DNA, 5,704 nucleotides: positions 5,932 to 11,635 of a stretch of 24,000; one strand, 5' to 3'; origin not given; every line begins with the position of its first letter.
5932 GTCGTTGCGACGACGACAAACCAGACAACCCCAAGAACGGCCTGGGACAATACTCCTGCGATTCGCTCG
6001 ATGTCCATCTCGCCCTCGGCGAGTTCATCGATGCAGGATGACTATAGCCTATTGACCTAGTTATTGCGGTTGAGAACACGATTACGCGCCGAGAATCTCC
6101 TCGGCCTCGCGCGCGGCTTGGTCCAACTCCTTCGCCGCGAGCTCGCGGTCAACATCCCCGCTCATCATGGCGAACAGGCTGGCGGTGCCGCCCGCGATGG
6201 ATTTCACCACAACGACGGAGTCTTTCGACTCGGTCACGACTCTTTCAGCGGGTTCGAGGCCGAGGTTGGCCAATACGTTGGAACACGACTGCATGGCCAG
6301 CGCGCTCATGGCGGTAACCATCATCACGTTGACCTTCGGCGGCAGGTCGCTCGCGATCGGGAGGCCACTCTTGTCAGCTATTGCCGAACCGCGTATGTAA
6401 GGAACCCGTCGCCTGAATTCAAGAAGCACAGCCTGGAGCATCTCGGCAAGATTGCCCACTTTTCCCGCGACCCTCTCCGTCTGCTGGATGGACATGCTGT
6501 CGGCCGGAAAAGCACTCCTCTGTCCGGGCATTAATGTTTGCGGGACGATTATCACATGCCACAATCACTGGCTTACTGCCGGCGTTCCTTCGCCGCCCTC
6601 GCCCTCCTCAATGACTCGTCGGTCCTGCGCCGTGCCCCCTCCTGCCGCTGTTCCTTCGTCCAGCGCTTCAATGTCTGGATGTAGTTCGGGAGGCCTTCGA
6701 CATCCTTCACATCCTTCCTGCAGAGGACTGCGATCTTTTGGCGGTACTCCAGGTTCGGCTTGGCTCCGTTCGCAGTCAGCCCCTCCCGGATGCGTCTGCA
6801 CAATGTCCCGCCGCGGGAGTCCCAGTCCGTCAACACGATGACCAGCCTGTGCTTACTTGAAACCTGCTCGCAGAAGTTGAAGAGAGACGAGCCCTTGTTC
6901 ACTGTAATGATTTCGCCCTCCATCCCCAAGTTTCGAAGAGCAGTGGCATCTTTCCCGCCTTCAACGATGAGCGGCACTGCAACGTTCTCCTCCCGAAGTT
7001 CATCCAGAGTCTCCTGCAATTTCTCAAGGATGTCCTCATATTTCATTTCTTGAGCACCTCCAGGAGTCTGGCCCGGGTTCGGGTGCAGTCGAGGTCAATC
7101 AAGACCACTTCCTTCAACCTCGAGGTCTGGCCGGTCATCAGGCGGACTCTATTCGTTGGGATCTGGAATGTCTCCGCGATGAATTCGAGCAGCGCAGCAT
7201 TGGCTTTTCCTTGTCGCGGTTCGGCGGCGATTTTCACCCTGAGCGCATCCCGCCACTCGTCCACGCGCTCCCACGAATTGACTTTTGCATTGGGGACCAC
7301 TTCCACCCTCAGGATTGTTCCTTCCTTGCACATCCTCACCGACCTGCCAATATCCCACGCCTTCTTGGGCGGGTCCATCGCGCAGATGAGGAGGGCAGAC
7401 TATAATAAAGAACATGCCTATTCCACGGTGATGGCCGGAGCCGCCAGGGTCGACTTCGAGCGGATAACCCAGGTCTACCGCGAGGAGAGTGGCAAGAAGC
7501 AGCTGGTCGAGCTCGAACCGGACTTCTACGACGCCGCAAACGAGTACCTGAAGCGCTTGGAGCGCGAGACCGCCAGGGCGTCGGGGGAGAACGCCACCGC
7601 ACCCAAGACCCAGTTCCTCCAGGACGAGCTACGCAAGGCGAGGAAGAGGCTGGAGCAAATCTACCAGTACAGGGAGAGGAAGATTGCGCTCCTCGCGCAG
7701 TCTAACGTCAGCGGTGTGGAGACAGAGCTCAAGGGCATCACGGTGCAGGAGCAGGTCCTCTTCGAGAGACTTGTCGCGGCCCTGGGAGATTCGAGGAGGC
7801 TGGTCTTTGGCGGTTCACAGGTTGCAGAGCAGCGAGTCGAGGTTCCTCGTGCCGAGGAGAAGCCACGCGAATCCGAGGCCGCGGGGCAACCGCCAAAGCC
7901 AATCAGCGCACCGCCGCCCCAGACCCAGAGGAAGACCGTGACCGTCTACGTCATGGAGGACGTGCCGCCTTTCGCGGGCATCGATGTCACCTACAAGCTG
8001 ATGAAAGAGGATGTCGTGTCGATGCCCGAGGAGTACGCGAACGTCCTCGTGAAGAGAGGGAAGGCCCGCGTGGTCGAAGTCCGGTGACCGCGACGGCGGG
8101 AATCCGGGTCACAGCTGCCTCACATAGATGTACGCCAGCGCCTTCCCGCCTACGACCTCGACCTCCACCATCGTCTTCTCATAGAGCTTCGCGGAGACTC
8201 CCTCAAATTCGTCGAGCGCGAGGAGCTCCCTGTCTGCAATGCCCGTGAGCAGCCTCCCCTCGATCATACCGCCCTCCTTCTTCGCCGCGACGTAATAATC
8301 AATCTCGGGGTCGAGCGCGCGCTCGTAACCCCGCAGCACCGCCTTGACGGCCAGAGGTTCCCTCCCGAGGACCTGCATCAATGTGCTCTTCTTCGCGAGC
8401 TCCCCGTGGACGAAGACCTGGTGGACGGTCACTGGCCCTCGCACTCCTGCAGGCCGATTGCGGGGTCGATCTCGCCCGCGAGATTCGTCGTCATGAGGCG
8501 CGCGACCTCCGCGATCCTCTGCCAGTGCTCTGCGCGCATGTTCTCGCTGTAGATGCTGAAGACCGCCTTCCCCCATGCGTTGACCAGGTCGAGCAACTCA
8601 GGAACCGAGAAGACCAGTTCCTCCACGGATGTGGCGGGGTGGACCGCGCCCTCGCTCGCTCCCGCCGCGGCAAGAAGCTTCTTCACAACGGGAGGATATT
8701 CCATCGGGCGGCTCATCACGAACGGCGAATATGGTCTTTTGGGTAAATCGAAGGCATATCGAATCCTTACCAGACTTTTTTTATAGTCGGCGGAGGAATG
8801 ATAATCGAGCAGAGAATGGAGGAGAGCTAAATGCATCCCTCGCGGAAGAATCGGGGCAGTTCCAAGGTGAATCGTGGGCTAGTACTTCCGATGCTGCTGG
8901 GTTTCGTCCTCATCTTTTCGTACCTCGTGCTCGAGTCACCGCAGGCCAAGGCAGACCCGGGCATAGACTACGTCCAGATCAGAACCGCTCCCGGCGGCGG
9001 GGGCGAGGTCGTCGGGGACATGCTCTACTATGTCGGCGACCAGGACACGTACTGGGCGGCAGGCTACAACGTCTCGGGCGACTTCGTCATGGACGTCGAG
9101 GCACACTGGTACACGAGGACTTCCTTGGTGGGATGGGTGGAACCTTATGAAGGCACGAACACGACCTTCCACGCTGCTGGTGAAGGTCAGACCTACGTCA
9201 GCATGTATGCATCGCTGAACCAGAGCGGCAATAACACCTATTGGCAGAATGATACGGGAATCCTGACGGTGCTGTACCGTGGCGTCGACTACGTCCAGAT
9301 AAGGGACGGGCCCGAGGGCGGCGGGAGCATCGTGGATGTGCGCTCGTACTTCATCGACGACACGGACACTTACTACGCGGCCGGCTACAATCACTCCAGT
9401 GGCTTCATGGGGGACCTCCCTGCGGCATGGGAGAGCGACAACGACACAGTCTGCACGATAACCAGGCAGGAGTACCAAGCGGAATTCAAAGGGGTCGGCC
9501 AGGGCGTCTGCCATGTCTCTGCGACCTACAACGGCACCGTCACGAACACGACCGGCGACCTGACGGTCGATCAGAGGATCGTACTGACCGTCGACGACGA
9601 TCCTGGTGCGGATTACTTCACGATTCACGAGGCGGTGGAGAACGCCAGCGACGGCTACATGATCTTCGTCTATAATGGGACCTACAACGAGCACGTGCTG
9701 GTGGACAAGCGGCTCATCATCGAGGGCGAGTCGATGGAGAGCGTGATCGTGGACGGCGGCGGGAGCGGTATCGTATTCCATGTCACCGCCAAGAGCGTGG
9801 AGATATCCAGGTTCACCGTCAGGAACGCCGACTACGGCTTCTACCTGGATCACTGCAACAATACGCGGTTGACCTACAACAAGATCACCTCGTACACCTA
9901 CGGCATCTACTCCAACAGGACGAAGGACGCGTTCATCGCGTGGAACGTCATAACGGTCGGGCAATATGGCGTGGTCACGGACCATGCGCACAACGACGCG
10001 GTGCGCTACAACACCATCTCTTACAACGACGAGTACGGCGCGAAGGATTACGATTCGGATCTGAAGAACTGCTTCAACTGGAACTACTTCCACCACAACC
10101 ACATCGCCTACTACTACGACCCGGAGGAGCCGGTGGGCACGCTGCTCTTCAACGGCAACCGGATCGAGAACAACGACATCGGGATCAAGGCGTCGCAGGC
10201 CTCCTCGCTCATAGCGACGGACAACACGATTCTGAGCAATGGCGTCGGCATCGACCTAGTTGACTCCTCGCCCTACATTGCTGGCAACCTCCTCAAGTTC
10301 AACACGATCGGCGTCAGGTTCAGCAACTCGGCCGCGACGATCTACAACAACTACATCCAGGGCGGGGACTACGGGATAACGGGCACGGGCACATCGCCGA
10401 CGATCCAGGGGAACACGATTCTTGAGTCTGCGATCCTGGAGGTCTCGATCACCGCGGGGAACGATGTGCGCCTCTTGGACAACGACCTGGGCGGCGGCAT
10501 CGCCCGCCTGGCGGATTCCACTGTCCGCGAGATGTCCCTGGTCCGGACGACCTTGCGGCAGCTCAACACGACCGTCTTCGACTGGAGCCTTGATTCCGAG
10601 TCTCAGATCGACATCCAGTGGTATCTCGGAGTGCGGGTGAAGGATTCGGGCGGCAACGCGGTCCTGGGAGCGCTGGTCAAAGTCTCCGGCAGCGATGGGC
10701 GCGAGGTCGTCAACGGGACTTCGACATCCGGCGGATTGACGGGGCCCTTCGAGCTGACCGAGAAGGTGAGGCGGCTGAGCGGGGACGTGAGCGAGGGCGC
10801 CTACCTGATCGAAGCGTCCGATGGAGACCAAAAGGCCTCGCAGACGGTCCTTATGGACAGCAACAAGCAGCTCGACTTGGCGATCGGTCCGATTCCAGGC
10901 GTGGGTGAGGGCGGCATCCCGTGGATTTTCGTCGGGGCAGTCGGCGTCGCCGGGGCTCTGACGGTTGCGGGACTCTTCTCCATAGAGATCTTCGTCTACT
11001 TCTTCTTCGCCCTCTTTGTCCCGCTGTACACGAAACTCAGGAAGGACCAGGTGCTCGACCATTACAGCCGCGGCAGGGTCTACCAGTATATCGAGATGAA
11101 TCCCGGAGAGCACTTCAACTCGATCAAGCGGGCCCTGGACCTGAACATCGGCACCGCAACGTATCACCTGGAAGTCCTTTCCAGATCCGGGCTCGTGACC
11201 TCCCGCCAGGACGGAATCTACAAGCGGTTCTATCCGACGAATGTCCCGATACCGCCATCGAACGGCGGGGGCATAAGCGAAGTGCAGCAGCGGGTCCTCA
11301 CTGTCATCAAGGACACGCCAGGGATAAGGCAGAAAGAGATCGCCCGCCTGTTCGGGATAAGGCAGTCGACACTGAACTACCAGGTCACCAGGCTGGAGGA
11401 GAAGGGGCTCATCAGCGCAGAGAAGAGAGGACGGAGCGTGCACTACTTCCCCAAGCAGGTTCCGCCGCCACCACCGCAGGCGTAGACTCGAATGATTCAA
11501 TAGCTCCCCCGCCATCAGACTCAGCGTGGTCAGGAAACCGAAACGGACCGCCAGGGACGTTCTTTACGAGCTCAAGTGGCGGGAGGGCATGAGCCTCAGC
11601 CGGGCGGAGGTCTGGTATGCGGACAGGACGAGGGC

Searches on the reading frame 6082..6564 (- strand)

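Call 52: search_protein_families(library=pfam, proteins=[window:6082-6564:-], max_evalue=0.001)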
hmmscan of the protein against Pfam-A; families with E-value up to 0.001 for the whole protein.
window:6082-6564:- (160 aa): 1 family
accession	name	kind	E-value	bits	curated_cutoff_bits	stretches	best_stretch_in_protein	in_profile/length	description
PF03259.23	Robl_LC7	-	3.7e-06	27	23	1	46-122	4-80/91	Roadblock/LC7 domain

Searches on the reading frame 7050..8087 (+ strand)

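Call 52: search_protein_families(library=pfam, proteins=[window:7050-8087:+], max_evalue=0.001)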
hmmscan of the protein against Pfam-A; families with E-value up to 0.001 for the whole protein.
window:7050-8087:+ (345 aa): 1 family
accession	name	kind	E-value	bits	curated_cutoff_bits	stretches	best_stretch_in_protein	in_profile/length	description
PF22090.1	Gins51_C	-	0.00063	19.9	27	0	318-342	24-48/48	Gins51, C-terminal domain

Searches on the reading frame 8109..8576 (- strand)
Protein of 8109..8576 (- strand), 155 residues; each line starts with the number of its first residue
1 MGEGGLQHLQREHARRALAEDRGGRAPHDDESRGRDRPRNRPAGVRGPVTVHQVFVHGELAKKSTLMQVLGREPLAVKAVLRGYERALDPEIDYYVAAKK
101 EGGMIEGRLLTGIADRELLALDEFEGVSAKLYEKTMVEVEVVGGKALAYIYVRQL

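Call 52: search_protein_families(library=pfam, proteins=[window:8109-8576:-], max_evalue=0.001)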
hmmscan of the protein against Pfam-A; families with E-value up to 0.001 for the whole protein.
window:8109-8576:- (155 aa): 1 family
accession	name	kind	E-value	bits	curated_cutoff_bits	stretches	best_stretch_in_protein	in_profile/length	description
PF06094.17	GGACT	-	5.5e-11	43.5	22.8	1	54-153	1-102/120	Gamma-glutamyl cyclotransferase, AIG2-like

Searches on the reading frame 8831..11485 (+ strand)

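Call 10: search_protein_families(library=pfam, proteins=[window:8831-11485:+], max_evalue=0.01)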
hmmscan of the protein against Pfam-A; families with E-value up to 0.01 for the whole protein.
window:8831-11485:+ (884 aa): 13 families
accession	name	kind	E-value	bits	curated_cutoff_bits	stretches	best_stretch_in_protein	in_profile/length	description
PF05048.19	NosD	-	2.3e-19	70.1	23.6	2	270-428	2-154/212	Periplasmic copper-binding protein (NosD)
PF24266.1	HTH_HVO_0163_N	-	1.3e-18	67.3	31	2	747-804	4-61/70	HVO_0163, N-terminal HTH domain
PF13229.12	Beta_helix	-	4.5e-17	62.6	25.9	2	317-448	4-137/158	Right handed beta helix region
PF01047.28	MarR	-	1.5e-12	47.6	24.6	1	815-862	1-48/59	MarR family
PF13412.12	HTH_24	-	5.9e-12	45.4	21.9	1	817-861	3-47/48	Winged helix-turn-helix DNA-binding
PF12840.13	HTH_20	-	9.1e-11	42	27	2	745-792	4-51/51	Helix-turn-helix domain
PF12802.13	MarR_2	-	1e-10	42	27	1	814-864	2-53/61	MarR family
PF03965.22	Penicillinase_R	-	6.8e-05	23.6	22.6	1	815-876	1-66/115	Penicillinase repressor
PF01978.25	TrmB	-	8.2e-05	22.8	25.6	0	814-873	5-63/68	Sugar-specific transcriptional regulator TrmB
PF01022.26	HTH_5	-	0.00024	21.4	22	0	836-862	20-46/47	Bacterial regulatory protein, arsR family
PF13545.12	HTH_Crp_2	-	0.00036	20.9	27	1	832-866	23-56/70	Crp-like helix-turn-helix domain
PF01726.22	LexA_DNA_bind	-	0.0075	16.5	23.7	0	816-863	5-58/65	LexA DNA binding domain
PF25212.1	HVO_A0114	-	0.0087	16.3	27.6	0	817-870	22-75/84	HVO_A0114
